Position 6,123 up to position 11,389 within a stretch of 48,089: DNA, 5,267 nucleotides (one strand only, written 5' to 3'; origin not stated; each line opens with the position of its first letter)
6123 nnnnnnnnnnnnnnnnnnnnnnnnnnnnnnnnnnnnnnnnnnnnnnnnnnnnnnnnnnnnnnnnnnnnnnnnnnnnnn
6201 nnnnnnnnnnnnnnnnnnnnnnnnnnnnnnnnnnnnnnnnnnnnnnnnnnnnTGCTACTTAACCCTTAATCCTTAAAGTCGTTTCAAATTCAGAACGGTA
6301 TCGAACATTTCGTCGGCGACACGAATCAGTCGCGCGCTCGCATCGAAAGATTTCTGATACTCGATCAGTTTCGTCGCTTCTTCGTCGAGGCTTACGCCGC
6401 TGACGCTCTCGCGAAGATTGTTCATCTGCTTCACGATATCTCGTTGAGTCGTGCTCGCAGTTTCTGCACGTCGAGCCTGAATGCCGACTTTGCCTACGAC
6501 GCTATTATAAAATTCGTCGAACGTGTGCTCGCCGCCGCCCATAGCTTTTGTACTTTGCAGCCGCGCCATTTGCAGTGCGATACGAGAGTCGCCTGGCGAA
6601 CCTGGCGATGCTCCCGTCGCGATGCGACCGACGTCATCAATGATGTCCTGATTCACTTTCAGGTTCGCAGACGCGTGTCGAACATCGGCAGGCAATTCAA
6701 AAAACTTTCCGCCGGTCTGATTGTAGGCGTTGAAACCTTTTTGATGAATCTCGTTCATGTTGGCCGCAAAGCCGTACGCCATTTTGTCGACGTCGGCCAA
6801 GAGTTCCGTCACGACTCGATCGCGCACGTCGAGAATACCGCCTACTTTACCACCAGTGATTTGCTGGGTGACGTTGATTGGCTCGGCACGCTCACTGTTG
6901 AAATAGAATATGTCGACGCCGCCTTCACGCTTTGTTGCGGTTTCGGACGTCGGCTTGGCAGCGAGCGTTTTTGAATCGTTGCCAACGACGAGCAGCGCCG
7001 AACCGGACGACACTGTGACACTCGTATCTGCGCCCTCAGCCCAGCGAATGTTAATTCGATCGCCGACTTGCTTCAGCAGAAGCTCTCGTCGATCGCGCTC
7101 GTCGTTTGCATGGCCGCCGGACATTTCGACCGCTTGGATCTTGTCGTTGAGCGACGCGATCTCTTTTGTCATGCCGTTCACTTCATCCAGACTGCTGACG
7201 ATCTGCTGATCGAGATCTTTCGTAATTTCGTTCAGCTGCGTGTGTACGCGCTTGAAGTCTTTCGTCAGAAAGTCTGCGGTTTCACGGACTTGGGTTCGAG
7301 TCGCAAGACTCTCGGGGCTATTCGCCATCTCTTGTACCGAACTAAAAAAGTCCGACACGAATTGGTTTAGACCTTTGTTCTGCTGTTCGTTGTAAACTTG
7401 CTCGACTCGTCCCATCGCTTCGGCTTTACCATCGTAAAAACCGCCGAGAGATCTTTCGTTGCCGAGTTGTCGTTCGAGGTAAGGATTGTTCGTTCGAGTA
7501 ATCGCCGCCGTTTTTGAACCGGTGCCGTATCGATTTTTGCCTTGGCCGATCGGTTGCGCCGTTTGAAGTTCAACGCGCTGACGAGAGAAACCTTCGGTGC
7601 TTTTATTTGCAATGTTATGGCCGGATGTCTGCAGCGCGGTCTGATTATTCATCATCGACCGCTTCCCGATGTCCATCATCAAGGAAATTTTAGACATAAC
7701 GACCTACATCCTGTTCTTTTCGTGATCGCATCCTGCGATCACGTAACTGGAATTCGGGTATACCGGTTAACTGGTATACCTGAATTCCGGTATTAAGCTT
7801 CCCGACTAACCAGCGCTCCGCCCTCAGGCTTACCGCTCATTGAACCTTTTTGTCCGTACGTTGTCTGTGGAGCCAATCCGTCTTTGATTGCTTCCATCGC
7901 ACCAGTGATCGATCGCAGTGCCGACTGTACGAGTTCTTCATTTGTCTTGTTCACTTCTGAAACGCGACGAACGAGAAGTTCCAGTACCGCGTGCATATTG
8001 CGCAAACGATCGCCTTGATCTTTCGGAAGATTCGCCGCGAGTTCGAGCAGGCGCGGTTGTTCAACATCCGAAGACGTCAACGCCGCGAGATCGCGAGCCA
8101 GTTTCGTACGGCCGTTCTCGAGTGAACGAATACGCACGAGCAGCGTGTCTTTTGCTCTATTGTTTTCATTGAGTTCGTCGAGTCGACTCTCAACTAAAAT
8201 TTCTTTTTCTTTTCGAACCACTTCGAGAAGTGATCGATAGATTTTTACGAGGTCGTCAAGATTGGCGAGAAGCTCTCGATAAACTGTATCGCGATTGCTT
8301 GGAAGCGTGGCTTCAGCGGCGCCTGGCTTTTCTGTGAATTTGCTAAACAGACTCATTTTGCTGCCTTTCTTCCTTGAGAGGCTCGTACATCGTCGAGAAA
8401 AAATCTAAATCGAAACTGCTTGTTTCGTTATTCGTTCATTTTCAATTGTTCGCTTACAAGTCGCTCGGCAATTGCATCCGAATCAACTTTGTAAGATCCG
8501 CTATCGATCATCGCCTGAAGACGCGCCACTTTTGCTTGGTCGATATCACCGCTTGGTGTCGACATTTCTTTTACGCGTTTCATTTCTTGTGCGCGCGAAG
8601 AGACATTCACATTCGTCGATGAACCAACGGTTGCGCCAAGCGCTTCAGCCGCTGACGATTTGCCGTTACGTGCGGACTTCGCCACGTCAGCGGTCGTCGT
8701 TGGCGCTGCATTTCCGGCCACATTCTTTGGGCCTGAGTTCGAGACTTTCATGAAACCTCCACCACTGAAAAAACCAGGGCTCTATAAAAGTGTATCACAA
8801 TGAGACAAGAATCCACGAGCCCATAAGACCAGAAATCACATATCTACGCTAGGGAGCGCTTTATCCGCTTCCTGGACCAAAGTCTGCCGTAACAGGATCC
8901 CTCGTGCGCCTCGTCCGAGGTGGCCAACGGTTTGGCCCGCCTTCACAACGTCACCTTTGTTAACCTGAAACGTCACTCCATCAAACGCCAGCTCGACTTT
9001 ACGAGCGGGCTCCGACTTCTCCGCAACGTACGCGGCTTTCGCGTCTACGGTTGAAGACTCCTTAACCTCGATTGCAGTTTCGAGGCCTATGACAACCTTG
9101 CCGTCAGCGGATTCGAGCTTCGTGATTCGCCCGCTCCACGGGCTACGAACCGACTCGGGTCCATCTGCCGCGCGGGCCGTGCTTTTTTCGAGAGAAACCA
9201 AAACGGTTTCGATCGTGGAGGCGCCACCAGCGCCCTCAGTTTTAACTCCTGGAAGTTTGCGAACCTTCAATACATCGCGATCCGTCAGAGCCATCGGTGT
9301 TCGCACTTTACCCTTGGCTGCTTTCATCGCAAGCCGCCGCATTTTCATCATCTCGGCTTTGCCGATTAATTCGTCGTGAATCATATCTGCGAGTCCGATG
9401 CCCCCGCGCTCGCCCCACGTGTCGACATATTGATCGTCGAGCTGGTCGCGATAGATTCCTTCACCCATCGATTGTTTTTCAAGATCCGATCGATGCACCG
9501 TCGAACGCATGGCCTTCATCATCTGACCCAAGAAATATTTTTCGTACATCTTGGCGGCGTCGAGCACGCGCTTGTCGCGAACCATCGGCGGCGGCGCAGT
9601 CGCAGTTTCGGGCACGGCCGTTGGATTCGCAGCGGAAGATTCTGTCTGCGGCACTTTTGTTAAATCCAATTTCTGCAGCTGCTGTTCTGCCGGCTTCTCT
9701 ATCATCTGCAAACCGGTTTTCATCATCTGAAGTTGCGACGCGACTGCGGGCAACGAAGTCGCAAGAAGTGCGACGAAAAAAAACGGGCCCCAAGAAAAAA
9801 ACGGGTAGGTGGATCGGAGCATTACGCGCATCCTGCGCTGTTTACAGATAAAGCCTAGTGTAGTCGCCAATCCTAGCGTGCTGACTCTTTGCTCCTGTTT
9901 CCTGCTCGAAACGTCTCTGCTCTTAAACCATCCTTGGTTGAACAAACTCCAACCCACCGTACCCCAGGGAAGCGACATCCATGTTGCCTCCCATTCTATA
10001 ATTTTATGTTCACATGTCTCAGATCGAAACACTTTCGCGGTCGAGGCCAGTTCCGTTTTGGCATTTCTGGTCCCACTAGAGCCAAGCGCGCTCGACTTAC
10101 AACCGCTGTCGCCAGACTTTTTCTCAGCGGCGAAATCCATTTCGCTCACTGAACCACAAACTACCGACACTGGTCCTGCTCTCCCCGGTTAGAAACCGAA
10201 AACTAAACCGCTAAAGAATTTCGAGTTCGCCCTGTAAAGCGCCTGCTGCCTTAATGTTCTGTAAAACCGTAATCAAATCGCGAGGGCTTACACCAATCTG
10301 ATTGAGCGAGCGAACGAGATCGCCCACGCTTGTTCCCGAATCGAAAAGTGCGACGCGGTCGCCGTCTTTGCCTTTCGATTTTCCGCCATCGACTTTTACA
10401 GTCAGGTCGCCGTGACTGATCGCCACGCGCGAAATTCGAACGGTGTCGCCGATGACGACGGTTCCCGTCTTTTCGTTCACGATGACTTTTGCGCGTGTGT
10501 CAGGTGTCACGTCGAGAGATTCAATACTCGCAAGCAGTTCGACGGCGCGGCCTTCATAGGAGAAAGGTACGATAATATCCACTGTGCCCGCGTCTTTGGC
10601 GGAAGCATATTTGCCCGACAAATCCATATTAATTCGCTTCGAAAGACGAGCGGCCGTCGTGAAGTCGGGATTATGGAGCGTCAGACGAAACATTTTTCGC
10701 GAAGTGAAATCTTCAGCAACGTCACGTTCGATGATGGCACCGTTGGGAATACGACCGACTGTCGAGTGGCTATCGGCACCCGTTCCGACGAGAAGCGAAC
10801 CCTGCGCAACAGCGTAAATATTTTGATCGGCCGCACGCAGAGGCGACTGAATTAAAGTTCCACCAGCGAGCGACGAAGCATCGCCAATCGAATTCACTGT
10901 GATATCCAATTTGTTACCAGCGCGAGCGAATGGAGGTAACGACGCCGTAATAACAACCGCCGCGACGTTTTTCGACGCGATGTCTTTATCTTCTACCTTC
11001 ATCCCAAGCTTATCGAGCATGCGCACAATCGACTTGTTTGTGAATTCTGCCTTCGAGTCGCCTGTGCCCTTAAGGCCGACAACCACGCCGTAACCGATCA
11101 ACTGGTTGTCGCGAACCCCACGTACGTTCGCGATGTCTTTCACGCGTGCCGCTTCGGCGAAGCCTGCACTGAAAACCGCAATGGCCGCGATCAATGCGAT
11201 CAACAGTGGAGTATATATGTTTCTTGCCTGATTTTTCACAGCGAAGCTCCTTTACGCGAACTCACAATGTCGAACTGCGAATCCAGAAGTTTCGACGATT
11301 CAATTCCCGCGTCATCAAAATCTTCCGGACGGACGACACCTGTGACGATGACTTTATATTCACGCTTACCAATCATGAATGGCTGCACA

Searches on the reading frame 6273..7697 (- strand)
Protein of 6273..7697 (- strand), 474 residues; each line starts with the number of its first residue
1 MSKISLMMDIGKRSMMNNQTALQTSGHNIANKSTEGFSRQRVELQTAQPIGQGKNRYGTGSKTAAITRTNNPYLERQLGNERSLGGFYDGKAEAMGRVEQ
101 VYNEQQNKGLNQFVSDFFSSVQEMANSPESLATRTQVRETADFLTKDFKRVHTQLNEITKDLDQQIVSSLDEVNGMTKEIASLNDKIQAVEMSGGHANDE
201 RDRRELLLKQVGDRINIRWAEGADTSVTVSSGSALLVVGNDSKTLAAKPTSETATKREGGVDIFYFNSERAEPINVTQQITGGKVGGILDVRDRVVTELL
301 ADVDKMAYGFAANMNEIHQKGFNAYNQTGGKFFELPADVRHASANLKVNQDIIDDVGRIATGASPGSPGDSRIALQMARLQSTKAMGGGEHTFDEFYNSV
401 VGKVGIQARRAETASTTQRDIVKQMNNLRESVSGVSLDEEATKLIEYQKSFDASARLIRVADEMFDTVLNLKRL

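Call 84: search_protein_families(library=pfam, proteins=[window:6273-7697:-], max_evalue=0.00001)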
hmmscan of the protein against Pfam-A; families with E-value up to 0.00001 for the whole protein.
window:6273-7697:- (474 aa): 2 families
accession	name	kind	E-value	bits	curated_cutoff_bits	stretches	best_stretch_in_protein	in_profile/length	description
PF22638.1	FlgK_D1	-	5.4e-56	190.2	28.6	1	96-333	2-233/233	Flagellar hook-associated protein FlgK helical domain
PF06429.18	Flg_bbr_C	-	3.9e-12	45.9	23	1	432-471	7-46/46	Flagellar basal body rod FlgEFG protein C-terminal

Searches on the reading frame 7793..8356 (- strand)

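Call 84: search_protein_families(library=pfam, proteins=[window:7793-8356:-], max_evalue=0.00001)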
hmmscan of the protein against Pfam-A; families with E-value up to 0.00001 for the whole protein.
window:7793-8356:- (187 aa): 1 family
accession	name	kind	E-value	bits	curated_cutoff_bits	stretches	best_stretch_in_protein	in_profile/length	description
PF05130.17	FlgN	-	7.8e-24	85.2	30.5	1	28-174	5-146/147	FlgN protein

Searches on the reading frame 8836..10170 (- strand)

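Call 84: search_protein_families(library=pfam, proteins=[window:8836-10170:-], max_evalue=0.00001)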
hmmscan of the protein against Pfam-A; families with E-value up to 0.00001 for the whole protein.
window:8836-10170:- (444 aa): 1 family
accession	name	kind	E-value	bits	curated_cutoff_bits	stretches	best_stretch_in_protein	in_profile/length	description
PF10135.14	Rod-binding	-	7.1e-11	42.9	25.1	1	219-264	1-48/51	Rod binding protein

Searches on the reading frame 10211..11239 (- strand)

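Call 85: search_protein_families(library=pfam, proteins=[window:10211-11239:-], max_evalue=0.00001)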
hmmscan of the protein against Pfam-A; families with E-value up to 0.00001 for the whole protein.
window:10211-11239:- (342 aa): 1 family
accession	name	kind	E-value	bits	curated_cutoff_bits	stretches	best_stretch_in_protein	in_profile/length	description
PF02119.21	FlgI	-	6.6e-116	387.4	25.3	1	32-341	1-343/343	Flagellar P-ring protein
